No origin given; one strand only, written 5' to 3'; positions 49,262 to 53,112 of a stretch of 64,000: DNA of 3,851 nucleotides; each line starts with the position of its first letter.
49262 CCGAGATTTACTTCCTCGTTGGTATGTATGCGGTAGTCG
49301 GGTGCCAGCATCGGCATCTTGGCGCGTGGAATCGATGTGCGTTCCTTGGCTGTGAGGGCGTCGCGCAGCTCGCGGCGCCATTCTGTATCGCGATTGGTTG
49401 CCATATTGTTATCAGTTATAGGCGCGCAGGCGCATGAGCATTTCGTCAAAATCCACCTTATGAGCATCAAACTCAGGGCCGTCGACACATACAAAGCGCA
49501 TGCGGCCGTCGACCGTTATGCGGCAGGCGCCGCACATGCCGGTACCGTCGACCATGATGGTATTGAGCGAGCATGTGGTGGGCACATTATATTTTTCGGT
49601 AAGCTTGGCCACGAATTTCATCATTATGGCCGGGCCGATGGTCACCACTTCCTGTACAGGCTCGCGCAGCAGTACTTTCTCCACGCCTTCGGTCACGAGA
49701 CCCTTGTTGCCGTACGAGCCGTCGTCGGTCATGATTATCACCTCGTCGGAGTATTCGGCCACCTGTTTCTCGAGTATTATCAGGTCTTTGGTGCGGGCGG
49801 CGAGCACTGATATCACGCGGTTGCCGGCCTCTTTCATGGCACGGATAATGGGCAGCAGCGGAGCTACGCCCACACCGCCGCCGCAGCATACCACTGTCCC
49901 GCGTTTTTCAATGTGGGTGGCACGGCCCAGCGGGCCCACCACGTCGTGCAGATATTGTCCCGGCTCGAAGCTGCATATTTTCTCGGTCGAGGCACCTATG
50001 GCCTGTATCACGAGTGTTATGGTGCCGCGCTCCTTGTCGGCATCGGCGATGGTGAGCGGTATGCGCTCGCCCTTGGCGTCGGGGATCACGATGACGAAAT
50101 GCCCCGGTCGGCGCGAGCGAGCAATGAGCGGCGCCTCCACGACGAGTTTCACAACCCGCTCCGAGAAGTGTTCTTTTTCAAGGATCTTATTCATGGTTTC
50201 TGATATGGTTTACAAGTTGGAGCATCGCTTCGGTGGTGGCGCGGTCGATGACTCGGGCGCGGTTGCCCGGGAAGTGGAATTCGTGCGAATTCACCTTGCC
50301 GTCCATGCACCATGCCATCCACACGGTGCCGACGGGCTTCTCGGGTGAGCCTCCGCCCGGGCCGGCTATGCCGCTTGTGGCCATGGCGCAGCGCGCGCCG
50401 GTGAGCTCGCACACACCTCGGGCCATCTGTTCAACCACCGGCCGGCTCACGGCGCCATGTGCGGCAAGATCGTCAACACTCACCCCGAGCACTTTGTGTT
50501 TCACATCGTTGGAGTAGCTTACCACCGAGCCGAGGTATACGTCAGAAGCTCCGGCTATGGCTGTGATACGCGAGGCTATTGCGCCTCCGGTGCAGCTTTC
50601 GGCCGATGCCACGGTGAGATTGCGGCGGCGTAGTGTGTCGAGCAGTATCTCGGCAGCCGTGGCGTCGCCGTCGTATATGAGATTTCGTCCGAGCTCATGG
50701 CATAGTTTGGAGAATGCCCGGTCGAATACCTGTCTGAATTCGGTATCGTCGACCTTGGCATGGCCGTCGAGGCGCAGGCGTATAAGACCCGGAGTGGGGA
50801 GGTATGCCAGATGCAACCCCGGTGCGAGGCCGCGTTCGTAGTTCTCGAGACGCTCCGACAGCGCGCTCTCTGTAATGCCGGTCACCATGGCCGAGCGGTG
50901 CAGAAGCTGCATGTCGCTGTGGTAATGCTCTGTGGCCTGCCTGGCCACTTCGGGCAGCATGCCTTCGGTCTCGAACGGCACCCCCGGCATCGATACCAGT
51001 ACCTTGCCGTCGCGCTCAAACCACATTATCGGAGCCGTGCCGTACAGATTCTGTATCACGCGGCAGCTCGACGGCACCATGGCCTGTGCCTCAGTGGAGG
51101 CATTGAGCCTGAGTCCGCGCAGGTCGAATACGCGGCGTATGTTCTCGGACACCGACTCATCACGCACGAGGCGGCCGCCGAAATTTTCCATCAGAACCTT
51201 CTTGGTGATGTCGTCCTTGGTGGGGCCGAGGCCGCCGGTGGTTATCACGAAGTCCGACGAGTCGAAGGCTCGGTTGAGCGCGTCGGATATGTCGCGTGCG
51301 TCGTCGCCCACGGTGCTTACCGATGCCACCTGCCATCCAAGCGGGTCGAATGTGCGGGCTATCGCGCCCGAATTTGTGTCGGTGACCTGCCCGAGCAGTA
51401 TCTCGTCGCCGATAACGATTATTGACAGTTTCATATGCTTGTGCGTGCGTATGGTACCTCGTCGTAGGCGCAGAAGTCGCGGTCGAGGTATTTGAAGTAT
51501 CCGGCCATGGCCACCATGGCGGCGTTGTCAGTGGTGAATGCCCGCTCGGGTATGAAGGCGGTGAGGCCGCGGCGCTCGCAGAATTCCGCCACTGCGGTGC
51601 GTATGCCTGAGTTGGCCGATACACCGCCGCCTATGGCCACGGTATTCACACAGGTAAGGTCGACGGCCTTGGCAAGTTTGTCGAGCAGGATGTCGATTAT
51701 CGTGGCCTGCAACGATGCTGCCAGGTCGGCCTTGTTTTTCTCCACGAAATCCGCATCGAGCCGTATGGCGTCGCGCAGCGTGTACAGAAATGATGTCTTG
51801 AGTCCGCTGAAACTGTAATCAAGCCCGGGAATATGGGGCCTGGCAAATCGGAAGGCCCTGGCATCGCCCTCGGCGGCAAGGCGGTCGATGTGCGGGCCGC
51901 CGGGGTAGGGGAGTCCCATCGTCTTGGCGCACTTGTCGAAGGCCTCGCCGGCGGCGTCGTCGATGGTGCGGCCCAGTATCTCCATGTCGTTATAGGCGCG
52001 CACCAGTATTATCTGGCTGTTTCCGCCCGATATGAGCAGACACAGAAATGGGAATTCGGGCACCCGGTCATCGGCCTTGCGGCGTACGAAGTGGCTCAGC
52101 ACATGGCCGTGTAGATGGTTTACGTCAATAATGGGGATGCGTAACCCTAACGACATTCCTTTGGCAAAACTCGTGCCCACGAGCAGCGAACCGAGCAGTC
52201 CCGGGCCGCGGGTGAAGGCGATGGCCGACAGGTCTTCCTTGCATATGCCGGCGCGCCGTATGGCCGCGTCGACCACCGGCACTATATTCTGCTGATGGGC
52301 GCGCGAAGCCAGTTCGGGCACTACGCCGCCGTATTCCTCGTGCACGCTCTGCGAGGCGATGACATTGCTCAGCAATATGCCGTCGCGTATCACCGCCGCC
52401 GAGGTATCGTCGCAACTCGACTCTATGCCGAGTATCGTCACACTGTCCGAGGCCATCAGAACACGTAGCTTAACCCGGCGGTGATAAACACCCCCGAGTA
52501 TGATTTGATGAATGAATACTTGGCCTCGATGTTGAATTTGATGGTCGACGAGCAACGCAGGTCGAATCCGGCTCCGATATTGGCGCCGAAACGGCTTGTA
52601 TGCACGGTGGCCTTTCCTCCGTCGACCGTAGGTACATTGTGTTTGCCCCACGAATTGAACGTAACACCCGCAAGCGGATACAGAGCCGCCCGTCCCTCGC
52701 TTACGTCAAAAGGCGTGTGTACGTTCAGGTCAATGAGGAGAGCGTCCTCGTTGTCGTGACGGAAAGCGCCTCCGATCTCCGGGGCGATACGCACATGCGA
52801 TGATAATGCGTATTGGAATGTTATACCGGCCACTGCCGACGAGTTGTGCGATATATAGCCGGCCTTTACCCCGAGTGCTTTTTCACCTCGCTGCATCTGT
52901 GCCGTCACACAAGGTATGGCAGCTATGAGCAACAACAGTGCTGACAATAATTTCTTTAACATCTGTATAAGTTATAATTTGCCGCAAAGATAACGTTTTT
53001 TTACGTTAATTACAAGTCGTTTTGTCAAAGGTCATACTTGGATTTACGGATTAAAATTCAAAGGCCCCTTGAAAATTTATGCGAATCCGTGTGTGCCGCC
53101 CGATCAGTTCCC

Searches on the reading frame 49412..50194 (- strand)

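Call 66: search_protein_families(library=pfam, proteins=[window:49412-50194:-], max_evalue=0.00001)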
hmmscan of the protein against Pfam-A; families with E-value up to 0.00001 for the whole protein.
window:49412-50194:- (260 aa): 2 families
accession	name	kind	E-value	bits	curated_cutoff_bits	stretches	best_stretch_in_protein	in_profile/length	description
PF10418.14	DHODB_Fe-S_bind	-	1.4e-14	54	23.9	1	211-248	1-41/41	Iron-sulfur cluster binding domain of dihydroorotate dehydrogenase B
PF00175.26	NAD_binding_1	-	6.5e-06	27.2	22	0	105-196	3-108/109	Oxidoreductase NAD-binding domain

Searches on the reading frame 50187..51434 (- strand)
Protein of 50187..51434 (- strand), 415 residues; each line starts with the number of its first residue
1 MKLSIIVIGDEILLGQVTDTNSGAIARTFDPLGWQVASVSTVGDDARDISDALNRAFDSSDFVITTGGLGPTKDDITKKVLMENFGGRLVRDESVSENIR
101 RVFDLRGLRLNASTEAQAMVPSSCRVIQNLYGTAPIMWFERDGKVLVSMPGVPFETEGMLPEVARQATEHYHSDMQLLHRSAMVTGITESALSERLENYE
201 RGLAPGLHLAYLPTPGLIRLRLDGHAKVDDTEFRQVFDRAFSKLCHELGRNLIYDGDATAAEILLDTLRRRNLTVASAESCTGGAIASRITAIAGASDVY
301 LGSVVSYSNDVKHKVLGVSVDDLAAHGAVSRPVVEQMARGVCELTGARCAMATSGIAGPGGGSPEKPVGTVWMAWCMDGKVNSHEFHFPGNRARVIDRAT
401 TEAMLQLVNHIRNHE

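Call 66: search_protein_families(library=pfam, proteins=[window:50187-51434:-], max_evalue=0.00001)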
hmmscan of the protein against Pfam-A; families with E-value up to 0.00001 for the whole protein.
window:50187-51434:- (415 aa): 2 families
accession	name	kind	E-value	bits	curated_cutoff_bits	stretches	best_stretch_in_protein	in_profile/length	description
PF02464.23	CinA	-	2.9e-54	183.3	23.5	1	259-408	3-152/155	Competence-damaged protein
PF00994.29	MoCF_biosynth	-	5.1e-30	104.5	26.6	1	5-168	2-142/144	Probable molybdopterin binding domain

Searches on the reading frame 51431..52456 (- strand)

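Call 66: search_protein_families(library=pfam, proteins=[window:51431-52456:-], max_evalue=0.00001)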
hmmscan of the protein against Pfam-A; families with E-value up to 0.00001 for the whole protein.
window:51431-52456:- (341 aa): 2 families
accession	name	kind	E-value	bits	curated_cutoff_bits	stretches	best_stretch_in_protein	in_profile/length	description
PF00814.31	TsaD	-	1.9e-90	303.6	24.8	1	28-316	2-263/264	tRNA N6-adenosine threonylcarbamoyltransferase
PF22521.2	HypF_C_2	-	1.7e-06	28.4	27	1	239-311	163-235/241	Carbamoyltransferase, Kae1-like Domain, second subdomain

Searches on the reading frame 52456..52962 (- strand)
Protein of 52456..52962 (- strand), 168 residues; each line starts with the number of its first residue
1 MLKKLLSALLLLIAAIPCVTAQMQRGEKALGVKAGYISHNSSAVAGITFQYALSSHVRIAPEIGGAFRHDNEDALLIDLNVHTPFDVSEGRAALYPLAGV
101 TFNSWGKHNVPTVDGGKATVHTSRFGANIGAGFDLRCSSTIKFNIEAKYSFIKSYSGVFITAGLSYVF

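Call 66: search_protein_families(library=pfam, proteins=[window:52456-52962:-], max_evalue=0.00001)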
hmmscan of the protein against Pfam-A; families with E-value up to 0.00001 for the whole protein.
window:52456-52962:- (168 aa): 1 family
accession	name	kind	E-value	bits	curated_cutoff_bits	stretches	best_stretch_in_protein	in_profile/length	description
PF13505.12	OMP_b-brl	-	2.7e-08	34.6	28.7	1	8-168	3-175/175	Outer membrane protein beta-barrel domain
